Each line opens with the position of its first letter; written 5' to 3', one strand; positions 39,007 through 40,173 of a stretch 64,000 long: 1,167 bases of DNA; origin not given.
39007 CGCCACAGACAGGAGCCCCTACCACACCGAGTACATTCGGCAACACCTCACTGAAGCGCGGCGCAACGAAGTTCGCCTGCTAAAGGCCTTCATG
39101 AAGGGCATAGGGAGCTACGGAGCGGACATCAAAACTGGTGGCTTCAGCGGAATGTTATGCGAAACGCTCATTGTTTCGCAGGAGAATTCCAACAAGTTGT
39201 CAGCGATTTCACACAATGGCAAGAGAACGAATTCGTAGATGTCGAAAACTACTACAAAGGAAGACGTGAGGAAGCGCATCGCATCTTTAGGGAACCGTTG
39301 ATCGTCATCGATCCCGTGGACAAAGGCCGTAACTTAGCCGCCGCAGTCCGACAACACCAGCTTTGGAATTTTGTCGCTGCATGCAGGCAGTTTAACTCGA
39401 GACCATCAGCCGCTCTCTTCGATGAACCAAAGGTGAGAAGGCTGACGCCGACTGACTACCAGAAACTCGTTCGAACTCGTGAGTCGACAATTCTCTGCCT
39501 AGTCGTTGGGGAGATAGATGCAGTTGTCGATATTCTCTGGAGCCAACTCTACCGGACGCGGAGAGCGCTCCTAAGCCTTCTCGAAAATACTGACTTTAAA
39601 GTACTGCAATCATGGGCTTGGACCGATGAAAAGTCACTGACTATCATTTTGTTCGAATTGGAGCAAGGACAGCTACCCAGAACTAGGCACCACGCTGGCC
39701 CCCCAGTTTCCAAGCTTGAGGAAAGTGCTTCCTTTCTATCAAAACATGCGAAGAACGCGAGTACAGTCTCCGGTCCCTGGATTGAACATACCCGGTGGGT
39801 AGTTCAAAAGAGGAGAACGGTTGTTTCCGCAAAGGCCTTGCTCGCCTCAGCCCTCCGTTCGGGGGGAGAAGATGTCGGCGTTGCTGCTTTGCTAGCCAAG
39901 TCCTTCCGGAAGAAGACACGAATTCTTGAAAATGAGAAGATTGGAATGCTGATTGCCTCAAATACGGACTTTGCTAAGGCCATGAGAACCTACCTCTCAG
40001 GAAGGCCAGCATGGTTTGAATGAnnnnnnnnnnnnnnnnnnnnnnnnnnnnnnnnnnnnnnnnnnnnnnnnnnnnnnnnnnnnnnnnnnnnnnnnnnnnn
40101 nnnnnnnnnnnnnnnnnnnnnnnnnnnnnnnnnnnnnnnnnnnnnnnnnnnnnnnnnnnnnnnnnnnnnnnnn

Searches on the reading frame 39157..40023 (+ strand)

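Call 13: search_protein_families(library=pfam, proteins=[window:39157-40023:+], max_evalue=0.01)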
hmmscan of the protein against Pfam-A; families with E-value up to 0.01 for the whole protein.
window:39157-40023:+ (288 aa): 2 families
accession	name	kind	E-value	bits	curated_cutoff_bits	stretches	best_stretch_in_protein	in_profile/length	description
PF21133.2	CAA_C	-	2.6e-26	92.4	22.2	1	110-241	3-128/144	CCA-adding enzyme, C-terminal domain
PF09249.16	tRNA_NucTransf2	-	2.1e-17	63.8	27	1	9-88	38-112/113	tRNA nucleotidyltransferase, second domain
